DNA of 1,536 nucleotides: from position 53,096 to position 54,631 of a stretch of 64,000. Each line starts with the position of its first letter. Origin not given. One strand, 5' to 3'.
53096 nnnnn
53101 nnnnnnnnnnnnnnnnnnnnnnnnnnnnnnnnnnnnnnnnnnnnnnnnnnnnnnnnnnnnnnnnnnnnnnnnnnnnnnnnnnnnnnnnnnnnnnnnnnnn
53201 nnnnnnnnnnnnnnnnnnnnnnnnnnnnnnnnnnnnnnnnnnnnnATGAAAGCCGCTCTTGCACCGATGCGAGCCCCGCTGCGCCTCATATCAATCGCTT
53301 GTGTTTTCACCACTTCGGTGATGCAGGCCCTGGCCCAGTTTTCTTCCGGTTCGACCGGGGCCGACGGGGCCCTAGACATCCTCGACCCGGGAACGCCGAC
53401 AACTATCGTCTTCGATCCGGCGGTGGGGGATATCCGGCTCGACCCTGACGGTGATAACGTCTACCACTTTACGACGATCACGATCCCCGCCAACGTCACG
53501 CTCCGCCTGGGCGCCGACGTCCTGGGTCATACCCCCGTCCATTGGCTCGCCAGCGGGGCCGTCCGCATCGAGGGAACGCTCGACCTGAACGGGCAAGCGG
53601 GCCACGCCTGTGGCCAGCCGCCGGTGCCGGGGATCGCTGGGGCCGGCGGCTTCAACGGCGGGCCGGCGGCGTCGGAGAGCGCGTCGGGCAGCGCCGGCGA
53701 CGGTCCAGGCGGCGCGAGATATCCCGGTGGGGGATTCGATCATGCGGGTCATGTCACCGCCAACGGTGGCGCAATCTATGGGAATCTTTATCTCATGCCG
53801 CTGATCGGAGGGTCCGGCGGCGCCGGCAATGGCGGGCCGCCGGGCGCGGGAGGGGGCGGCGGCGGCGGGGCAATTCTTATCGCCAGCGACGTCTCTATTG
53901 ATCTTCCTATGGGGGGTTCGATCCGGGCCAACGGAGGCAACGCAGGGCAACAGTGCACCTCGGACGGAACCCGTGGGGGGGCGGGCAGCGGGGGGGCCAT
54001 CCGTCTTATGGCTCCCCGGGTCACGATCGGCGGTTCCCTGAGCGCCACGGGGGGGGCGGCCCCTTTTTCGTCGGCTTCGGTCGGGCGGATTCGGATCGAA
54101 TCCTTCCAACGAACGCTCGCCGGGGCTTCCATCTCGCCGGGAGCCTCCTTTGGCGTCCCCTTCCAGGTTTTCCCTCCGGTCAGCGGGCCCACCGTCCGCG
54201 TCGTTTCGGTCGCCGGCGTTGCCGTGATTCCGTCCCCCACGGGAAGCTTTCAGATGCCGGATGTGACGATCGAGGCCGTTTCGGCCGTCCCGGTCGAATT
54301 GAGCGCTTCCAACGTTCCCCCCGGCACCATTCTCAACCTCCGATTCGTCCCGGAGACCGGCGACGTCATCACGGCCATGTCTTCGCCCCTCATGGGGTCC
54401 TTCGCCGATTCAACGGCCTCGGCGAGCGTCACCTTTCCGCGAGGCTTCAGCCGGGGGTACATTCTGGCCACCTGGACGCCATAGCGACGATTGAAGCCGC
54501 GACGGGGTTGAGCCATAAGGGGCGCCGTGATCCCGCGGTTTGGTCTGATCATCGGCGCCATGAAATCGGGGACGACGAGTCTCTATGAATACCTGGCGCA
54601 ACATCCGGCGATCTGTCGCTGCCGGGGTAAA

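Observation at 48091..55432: Operon of three giant secreted proteins (dockerin/M15-peptidase, LVIVD/TSP3 and Gly-rich beta-helix) followed by a cytoplasmic sulfotransferase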

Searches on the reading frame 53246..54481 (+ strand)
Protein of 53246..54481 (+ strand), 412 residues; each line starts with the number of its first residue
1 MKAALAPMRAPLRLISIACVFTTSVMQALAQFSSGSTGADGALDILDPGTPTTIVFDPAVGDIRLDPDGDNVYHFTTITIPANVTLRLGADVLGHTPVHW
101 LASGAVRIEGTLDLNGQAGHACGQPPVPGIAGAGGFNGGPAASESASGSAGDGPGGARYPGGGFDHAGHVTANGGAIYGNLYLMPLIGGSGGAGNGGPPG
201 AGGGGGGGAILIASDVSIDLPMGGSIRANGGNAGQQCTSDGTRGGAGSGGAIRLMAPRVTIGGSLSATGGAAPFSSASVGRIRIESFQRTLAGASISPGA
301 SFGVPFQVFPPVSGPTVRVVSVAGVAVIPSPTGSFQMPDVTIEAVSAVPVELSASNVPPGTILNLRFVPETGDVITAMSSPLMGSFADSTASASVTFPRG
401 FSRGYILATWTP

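Call 8: search_protein_families(library=pfam, proteins=[window:53246-54481:+], max_evalue=0.1)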
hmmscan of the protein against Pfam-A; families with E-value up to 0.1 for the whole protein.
window:53246-54481:+ (412 aa): 0 families

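Call 9: search_protein_families(library=ncbifam, proteins=[window:53246-54481:+], max_evalue=0.1)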
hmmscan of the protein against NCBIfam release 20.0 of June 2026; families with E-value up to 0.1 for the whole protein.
window:53246-54481:+ (412 aa): 0 families

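Call 12: search_solved_structures(query=window:53246-54481:+, max_evalue=10, show_alignments=2)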
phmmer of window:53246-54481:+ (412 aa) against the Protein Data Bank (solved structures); distinct sequences matched with E-value up to 10: 6.
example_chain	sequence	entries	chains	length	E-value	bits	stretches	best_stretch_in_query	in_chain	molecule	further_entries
1f00_I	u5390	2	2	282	0.0028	20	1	21-130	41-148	INTIMIN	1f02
4f9p_D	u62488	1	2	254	0.0069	18.7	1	174-228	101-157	103.2 anti-BTN3A1 antibody fragment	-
2uy6_B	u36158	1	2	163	0.074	15.3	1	37-80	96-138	PAP FIMBRIAL MAJOR PILIN PROTEIN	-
8bg2_A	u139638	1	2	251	0.69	12.1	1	179-277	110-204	pT1375 single-chain Fv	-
7ua2_H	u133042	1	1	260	1.8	10.8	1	177-277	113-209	230AL-18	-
8vrr_A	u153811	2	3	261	1.9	10.6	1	188-285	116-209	4H11 scFv chain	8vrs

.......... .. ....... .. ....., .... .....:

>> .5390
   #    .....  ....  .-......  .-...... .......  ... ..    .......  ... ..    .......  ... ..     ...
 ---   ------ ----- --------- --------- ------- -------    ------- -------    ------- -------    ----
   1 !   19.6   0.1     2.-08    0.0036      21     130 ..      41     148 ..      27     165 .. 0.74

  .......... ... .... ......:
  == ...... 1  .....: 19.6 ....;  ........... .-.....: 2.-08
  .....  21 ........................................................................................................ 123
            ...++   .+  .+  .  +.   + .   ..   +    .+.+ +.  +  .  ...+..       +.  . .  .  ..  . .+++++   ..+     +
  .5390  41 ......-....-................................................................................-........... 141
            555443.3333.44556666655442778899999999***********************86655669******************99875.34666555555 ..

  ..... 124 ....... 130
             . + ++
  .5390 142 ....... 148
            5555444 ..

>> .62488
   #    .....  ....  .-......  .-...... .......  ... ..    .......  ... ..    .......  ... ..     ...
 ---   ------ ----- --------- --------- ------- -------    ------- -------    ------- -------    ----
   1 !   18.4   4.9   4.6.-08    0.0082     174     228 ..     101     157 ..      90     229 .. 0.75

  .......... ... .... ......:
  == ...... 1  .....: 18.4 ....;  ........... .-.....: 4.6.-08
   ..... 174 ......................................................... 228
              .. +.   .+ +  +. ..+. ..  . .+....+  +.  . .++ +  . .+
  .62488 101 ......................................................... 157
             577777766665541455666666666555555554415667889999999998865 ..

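Call 18: find_encoding_contigs(protein=window:53246-54481:+, flank=10000, max_places=6)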
Protein window:53246-54481:+ (412 aa): 6 contigs read that carry it; 4 places shown.
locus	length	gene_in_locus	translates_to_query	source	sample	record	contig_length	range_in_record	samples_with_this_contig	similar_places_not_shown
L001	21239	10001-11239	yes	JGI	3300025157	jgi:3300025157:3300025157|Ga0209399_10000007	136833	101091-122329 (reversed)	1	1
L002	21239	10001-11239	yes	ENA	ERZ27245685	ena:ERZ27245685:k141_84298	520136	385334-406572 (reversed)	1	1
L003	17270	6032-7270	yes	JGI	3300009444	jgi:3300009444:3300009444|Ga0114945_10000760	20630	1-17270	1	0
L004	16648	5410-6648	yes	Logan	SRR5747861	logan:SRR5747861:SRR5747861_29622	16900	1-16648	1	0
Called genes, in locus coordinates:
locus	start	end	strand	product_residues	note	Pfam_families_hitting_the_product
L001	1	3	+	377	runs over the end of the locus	PF01784:DUF34_NIF3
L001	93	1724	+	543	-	PF11376:DUF3179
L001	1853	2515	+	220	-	PF13577:SnoaL_4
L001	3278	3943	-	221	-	-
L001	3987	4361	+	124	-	PF00072:Response_reg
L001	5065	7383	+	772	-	PF13205:Big_5 (weak)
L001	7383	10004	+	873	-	PF18884:TSP3_bac (weak), PF17957:Big_7 (weak), PF18884:TSP3_bac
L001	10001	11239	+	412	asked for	-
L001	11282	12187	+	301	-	PF00685:Sulfotransfer_1, PF13469:Sulfotransfer_3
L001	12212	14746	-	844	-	PF00072:Response_reg, PF01590:GAF, PF13185:GAF_2, PF13492:GAF_3 (weak), PF01590:GAF, PF13185:GAF_2, PF01966:HD, PF13487:HD_5, +4 more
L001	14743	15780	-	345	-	PF00512:HisKA, PF02518:HATPase_c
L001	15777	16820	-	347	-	PF13581:HATPase_c_2, PF02518:HATPase_c (weak)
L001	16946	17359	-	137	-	PF13581:HATPase_c_2, PF02518:HATPase_c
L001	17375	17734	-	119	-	PF01740:STAS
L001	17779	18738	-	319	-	PF11563:Protoglobin, PF01740:STAS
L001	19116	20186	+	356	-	PF00266:Aminotran_5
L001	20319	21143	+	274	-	-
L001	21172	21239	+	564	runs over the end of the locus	PF02129:Peptidase_S15, PF08530:PepX_C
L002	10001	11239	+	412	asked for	-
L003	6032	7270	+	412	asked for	-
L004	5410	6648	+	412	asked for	-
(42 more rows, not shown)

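Call 34: find_homologous_proteins(query=A2)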
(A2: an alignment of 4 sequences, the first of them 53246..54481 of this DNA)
Query A2 (4 sequences) (412 aa, profile of the alignment): 2737 proteins with E <= 0.001 among 8000 candidates; the best 120 are listed.
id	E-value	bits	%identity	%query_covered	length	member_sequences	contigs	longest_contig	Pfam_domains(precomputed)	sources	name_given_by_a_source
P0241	1.7e-161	556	100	100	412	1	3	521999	-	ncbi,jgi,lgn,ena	-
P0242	2.0e-158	546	30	80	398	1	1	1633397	-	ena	-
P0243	1.1e-138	481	28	80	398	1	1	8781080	-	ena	-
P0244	1.6e-111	391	50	41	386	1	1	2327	-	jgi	jgi:hypothetical protein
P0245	3.8e-109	383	43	44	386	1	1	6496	-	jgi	jgi:hypothetical protein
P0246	6.6e-107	376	38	80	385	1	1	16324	-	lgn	-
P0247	3.9e-106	374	39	41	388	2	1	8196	-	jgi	jgi:hypothetical protein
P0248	7.0e-106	373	35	84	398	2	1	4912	-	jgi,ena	-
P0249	1.5e-105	372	33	98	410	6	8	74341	-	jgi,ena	jgi:hypothetical protein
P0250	4.7e-104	367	34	78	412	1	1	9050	-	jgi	-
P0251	5.1e-103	363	36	79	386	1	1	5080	-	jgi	jgi:hypothetical protein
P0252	4.1e-102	360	36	74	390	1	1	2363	-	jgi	jgi:hypothetical protein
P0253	1.2e-101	359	38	81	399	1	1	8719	-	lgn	-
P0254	6.8e-100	353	40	44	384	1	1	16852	-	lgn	-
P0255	1.4e-99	352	35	79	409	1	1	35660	-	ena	-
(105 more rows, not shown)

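Call 39: find_related_loci(query=A2, collection=genome_contigs, flank=10000)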
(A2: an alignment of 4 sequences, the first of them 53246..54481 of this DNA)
Query A2 (412 aa) in genome_contigs; peptide patterns used: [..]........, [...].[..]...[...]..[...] (x = any residue, [..] = any of these).
600 stretches matched a pattern (row limit reached: there are more); 29 encode a relative of the query (tblastn E <= 1e-3); 29 distinct loci.
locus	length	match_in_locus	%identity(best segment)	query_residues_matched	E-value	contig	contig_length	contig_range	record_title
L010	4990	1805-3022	44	26-412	5e-69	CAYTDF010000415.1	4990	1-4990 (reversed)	MAG TPA_asm: uncultured bacterium isolate SRP308112_co1_364 genome assembly, contig: NODE_34490_length_4990_cov_4.532523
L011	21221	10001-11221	35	32-400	7e-26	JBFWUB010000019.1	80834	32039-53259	MAG: Ramlibacter sp. isolate CA_2019_TPBF_60 NODE_2502_length_80834_cov_16.632423_TPBF, whole genome shotgun sequence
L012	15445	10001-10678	44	175-397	1e-22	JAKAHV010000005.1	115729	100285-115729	MAG: Nitrospirae bacterium isolate WY3.bin132 NODE_226_length_115729_cov_2.424110, whole genome shotgun sequence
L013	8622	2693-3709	33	30-400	4e-21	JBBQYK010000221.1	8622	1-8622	MAG: Verrucomicrobiota bacterium isolate Co_metawrap_2159 Cmw_2159_k141_28489326_length_8622_cov_14.9868, whole genome s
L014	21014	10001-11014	33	32-372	6e-21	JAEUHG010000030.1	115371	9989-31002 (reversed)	MAG: Verrucomicrobiales bacterium isolate new MAG-11 k141_1537547, whole genome shotgun sequence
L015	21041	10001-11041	35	11-373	2e-22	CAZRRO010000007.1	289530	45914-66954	MAG TPA_asm: uncultured Verrucomicrobiota bacterium isolate SRP302895_co1_249 genome assembly, contig: NODE_57_length_28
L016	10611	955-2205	36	8-409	1e-19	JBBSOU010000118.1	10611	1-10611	MAG: Lysobacterales bacterium isolate LS6_sbin.39 LS6_sbin.39_K_239169_L_10611_cov_26.0000, whole genome shotgun sequenc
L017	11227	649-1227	44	206-397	5e-19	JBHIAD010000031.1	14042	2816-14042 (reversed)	MAG: Candidatus Methylomirabilales bacterium isolate K_3_bin.29 NODE_1434_length_14042_cov_6.185815, whole genome shotgu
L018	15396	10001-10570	42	210-392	5e-19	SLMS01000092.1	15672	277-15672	MAG: Candidatus Sumerlaeota bacterium isolate CSSed165cm_369 CSSed16-5cm-10961, whole genome shotgun sequence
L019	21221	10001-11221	33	31-412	4e-18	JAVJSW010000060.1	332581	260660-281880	MAG: Sumerlaeia bacterium isolate G1-WW12-26 k141_66169, whole genome shotgun sequence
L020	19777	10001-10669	38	208-411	8e-17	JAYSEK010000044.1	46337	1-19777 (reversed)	MAG: Burkholderiaceae bacterium isolate ZZ2_ZZA248_bin.48 NODE_636_length_46337_cov_156.772892, whole genome shotgun seq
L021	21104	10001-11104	35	32-378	1e-14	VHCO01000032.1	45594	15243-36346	MAG: Verrucomicrobia bacterium isolate K_DeepCast_150m_m2_164 K_DeepCast_150m_m2_164_Ga0194126_10001104, whole genome sh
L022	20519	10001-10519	38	252-411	8e-14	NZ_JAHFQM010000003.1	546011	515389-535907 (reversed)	MAG: Aquabacterium sp. isolate nzgw550 NODE_8_length_546012_cov_9.305938, whole genome shotgun sequence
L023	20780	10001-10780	37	12-306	2e-13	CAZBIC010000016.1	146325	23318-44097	MAG TPA_asm: uncultured Bifidobacterium sp. isolate SRP302895_co1_406 genome assembly, contig: NODE_231_length_146325_co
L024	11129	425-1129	41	177-398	1e-12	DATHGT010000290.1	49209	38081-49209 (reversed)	MAG TPA_asm: Candidatus Acidoferrum sp. isolate SMAG_U12481 k141_157841, whole genome shotgun sequence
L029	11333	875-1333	36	252-398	5e-11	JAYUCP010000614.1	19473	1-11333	MAG: Acidobacteriota bacterium isolate GFS_6987 GFS_6987_613, whole genome shotgun sequence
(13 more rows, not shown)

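Call 44: search_protein_families(library=pfam, proteins=[L011:6097-9840:+, L011:9890-11425:+, L011:11471-17863:+, L029:1551-7031:+, L016:2378-10324:+], max_evalue=0.01)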
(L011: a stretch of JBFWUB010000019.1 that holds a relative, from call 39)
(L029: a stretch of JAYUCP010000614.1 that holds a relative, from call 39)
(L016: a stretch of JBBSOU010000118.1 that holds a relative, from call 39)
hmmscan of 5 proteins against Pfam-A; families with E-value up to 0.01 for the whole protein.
L011:6097-9840:+ (1248 aa): 3 families
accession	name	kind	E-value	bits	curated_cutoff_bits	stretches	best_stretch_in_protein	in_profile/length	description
PF01833.30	TIG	-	5.1e-08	33.2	20.9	0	330-408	1-77/84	IPT/TIG domain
PF09099.16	Qn_am_d_aIII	-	0.0011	19.7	22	0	649-724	1-69/82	Quinohemoprotein amine dehydrogenase, alpha subunit domain III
PF16483.10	Glyco_hydro_64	-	0.0031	17.2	27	1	568-667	14-117/370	Beta-1,3-glucanase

L011:9890-11425:+ (512 aa): 0 families

L011:11471-17863:+ (2131 aa): 7 families
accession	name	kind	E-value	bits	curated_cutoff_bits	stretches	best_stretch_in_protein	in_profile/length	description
PF17957.7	Big_7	-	5.4e-22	78.6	24.1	2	354-425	1-70/70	Bacterial Ig domain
PF00041.27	fn3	-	2.4e-08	34.5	25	0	1154-1194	2-42/84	Fibronectin type III domain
PF19077.6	Big_13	-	4.8e-08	33.8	27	0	408-439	63-95/102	Bacterial Ig-like domain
PF09136.16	Glucodextran_B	-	2.8e-07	30.8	27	1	557-639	4-82/83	Glucodextranase, domain B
PF13620.12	CarboxypepD_reg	-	1.2e-06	29.2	32.3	1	1847-1908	14-75/82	Carboxypeptidase regulatory-like domain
PF25275.1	Golvesin_C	-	0.00054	20.5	31.6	1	1535-1599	24-87/132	Golvesin C-terminal domain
PF17802.7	SpaA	-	0.0015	19.1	23.1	0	1846-1885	15-55/91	Prealbumin-like fold domain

L029:1551-7031:+ (1827 aa): 4 families
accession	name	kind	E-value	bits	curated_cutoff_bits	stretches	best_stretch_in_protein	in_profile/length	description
PF05593.20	RHS_repeat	-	3.9e-98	320.8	22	15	1166-1197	5-36/38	RHS Repeat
PF01833.30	TIG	-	1.2e-11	44.8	20.9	2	203-288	1-84/84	IPT/TIG domain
PF20148.4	DUF6531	-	1.6e-08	35.2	24.1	1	738-795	2-55/74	Domain of unknown function (DUF6531)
PF13620.12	CarboxypepD_reg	-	2.3e-05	25.1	32.3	1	489-535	1-53/82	Carboxypeptidase regulatory-like domain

L016:2378-10324:+ (2649 aa): 6 families
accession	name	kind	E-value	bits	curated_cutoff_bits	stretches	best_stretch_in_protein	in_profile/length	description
PF17963.7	Big_9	-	4.2e-271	877.3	23.6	20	870-961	1-89/89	Bacterial Ig domain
PF17803.7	Cadherin_4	-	9.4e-240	776.2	25.1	19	2141-2212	1-71/71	Bacterial cadherin-like domain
PF17892.7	Cadherin_5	-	1.8e-217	704.7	26.5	18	1659-1757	1-96/98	Cadherin-like domain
PF19076.6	CshA_repeat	-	1.1e-11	45.8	27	0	903-942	45-82/103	Surface adhesin CshA repetitive domain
PF16184.11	Cadherin_3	-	6.1e-07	29.8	25.5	0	1887-1914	25-52/106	Cadherin-like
PF09099.16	Qn_am_d_aIII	-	0.00027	21.6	22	0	587-656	5-69/82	Quinohemoprotein amine dehydrogenase, alpha subunit domain III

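Call 53: search_protein_families(library=pfam, proteins=[L001:3278-3940:-, L021:11254-16815:+, L023:11097-11846:+, L010:3157-4137:+], max_evalue=0.05)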
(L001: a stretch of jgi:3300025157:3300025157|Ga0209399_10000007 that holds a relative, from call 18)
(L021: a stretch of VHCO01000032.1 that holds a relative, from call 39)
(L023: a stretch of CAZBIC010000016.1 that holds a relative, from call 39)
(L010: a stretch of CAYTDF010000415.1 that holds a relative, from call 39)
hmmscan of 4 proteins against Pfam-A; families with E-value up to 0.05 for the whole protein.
L001:3278-3940:- (220 aa): 1 family
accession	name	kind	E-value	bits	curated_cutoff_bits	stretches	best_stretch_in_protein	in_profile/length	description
PF02285.20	COX8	-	0.014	15.7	24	1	168-184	18-34/43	Cytochrome oxidase c subunit VIII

L021:11254-16815:+ (1854 aa): 5 families
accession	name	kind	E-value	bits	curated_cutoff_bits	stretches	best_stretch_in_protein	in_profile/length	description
PF00656.27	Peptidase_C14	-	2.4e-17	63.8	21.4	1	1247-1457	5-227/233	Caspase domain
PF24595.1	DUF7619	-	1.1e-12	48.6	27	2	1501-1560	1-57/133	Domain of unknown function (DUF7619)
PF00963.24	Cohesin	-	9.5e-10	39.3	24.1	1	38-147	7-125/139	Cohesin domain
PF13229.12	Beta_helix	-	0.0046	17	25.9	1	497-576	30-114/158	Right handed beta helix region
PF01650.23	Peptidase_C13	-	0.021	14.8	22.8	1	1239-1449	31-226/258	Peptidase C13 family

L023:11097-11846:+ (250 aa): 1 family
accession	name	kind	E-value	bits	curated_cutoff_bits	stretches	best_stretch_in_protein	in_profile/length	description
PF00963.24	Cohesin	-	0.00093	19.8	24.1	1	61-156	11-113/139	Cohesin domain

L010:3157-4137:+ (327 aa): 4 families
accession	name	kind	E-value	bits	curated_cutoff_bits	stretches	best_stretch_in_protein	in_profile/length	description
PF00589.27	Phage_integrase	-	1.8e-37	129.2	27.1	1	149-311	18-169/172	Phage integrase family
PF02899.23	Phage_int_SAM_1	-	1.1e-10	42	22.3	2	59-103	36-80/83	Phage integrase, N-terminal SAM-like domain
PF13495.12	Phage_int_SAM_4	-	7.3e-05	23.5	27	1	19-102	12-78/85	Phage integrase, N-terminal SAM-like domain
PF24624.1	Int_N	-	0.011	16.9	27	0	81-120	60-100/100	Phage integrase, N-terminal domain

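Call 78: predict_structure(alignment_id=A4)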
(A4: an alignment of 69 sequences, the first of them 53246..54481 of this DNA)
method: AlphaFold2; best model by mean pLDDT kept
length: 412 residues; sequences in the alignment: 69
mean_pLDDT: 87.4   pTM: 0.84
mean pLDDT of the five models: 87.4, 86.1, 86.0, 85.7, 85.5
residues with pLDDT >= 90: 266; 70-90: 88; 50-70: 55; < 50: 3
segments of 3 or more residues with pLDDT < 50: 1-3
pLDDT, mean of each block of 10 residues (from residue 1): 52 71 64 94 94 95 86 97 97 95 98 98 94 95 91 68 53 57 76 90 96 98 98 85 87 97 97 86 96 96 90 91 92 77 91 96 91 92 97 94 80 61
secondary structure, 60 per line:
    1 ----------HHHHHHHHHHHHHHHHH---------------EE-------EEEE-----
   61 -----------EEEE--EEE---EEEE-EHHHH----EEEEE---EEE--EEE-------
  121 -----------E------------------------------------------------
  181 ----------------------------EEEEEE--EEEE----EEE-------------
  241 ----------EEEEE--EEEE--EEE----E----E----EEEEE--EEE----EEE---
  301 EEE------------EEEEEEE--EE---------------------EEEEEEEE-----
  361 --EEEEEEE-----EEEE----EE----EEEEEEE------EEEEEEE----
elements in order: H11-27 E52-55 E72-75 E78-80 E84-87 H90-93 E98-102 E106-108 E111-113 E209-214 E217-220 E225-227 E251-255 E258-261 E264-266 E281-285 E288-290 E295-297 E301-303 E316-322 E348-355 E363-369 E375-378 E389-395 E402-408

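Call 82: fold_search(model_id=the predicted structure, library=pdb)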
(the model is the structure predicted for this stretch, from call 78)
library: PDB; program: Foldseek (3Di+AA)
matches with E <= 10: 1054; with E <= 0.001: 0
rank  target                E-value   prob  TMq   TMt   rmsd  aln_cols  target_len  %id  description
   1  9bev_A                2.0e-02  0.44  0.20  0.16  15.5       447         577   11  Structure of GH110A in complex with a lambda-carrageenan oligosaccharide (released 2025-08-27)
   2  3of6_E                1.3e-01  0.84  0.13  0.40  10.2       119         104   12  Human pre-T cell receptor crystal structure (released 2010-10-20)
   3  5gzt_B                1.3e-01  0.21  0.14  0.07  20.9       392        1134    8  Crystal Structure of Chitinase ChiW from Paenibacillus sp. str. FPU-7 Reveals a Novel Type of Bacterial Cell-Surface-E (released 2016-12-28)
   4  1vfm_A                1.6e-01  1.00  0.14  0.10   3.0        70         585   10  Crystal structure of Thermoactinomyces vulgaris R-47 alpha-amylase 2/alpha-cyclodextrin complex (released 2005-02-08)
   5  1yyc_MODEL_1_A        2.3e-01  0.90  0.13  0.27   4.5        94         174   11  Solution Structure of a putative late embryogenesis abundant (LEA) protein At2g46140.1 (released 2005-04-05)
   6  9ize_A                2.4e-01  0.98  0.16  0.11   5.0       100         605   10  Acarbose hydrolase from human gut microbiota K. grimontii TD1, Apg mutant enzyme D336A, complexed with acarviosine-glu (released 2025-08-06)
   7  1jf6_A                2.9e-01  1.00  0.14  0.10   3.2        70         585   10  Crystal structure of thermoactinomyces vulgaris r-47 alpha-amylase mutant F286Y (released 2002-05-22)
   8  1jf5_A                3.0e-01  1.00  0.14  0.10   3.0        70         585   10  CRYSTAL STRUCTURE OF THERMOACTINOMYCES VULGARIS R-47 ALPHA-AMYLASE 2 MUTANT F286A (released 2002-05-22)
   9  9vd8                  3.0e-01  0.99  0.14  0.10   3.7        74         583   11  Structure of a truncated loopA mutant from the human gut flora K. grimontii Apg in complex with glucose (released 2025-09-03)
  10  9vdg_C                3.0e-01  0.96  0.15  0.14   5.0       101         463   12  Structure of a truncated loopB mutant from the human gut flora K. grimontii Apg (released 2025-09-03)
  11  7ui8_A                3.3e-01  0.47  0.14  0.34   7.7       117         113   14  Intramolecular ester bond-containing repeat domain from E. columbae adhesin (split and religated) (released 2023-04-05)
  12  1jib_A                3.5e-01  0.99  0.14  0.10   2.9        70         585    8  Complex of Alpha-amylase II (TVA II) from Thermoactinomyces vulgaris R-47 with Maltotetraose Based on a Crystal Soaked (released 2001-07-25)
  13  9vdw_B                3.5e-01  0.98  0.16  0.15   4.3       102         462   11  Structure of truncated loopA and loopB mutants from the human gut flora K. grimontii Apg (released 2025-09-03)
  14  1wzk_A                3.7e-01  0.99  0.14  0.10   3.0        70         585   10  Thermoactinomyces vulgaris R-47 alpha-amylase II (TVA II) mutatnt D465N (released 2005-03-22)
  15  2d0f_A                3.8e-01  0.97  0.13  0.08   3.7        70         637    7  Crystal Structure of Thermoactinomyces vulgaris R-47 Alpha-Amylase 1 (TVAI) Mutant D356N complexed with P2, a pullulan (released 2006-07-11)
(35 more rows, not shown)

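Call 87: fold_search(model_id=the predicted structure, library=viral)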
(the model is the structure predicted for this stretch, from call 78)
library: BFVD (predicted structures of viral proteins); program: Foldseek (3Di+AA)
matches with E <= 10: 692; with E <= 0.001: 5
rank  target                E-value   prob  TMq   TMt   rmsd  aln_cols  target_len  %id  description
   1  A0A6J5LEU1            1.3e-06  1.00  0.36  0.17   8.9       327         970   22  Uncharacterized protein [uncultured Caudovirales phage]
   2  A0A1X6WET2            5.3e-06  1.00  0.36  0.12  16.8       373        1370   18  (no name in the UniProt tables at hand)
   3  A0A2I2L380            6.1e-06  1.00  0.34  0.29  11.2       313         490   23  Collagen-like protein [Orpheovirus IHUMI-LCC2]
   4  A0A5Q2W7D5            1.7e-04  1.00  0.31  0.22   8.3       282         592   21  (no name in the UniProt tables at hand)
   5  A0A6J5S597            2.0e-04  1.00  0.26  0.28  14.1       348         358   20  Uncharacterized protein [uncultured Caudovirales phage]
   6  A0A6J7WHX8            3.5e-03  0.80  0.18  0.11  19.6       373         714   10  Pectate lyase superfamily protein [uncultured Caudovirales phage]
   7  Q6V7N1                1.4e-02  0.13  0.08  0.06  18.0       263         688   10  Pectin lyase-like protein [Burkholderia phage Bcep22]
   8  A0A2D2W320            1.6e-02  0.41  0.15  0.08  14.8       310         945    9  Tail fiber protein [Escherichia phage St11Ph5]
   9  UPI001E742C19         1.8e-02  0.80  0.25  0.26  19.4       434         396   13  (no name look-up for this kind of identifier)
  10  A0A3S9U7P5            3.9e-02  0.14  0.12  0.08  19.6       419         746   10  (no name in the UniProt tables at hand)
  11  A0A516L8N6            3.9e-02  0.09  0.12  0.09  27.8       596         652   10  (no name in the UniProt tables at hand)
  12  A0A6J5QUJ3            5.5e-02  0.15  0.11  0.14  17.9       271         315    7  Uncharacterized protein [uncultured Caudovirales phage]
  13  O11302                6.7e-02  0.97  0.13  0.15   8.1       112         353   13  MC162 (Fragment) [Molluscum contagiosum virus subtype 1]
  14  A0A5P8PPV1            6.7e-02  0.35  0.15  0.10  16.2       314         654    9  (no name in the UniProt tables at hand)
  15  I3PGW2                7.0e-02  0.09  0.13  0.08  22.4       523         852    8  Putative tail fiber protein/putative EPS depolymerase [Xanthomonas phage vB_XveM_DIBBI]
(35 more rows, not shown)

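Call 96: search_protein_families(library=phrogs, proteins=[window:53246-54481:+], max_evalue=0.01)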
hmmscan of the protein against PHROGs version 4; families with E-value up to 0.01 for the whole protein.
window:53246-54481:+ (412 aa): 0 families
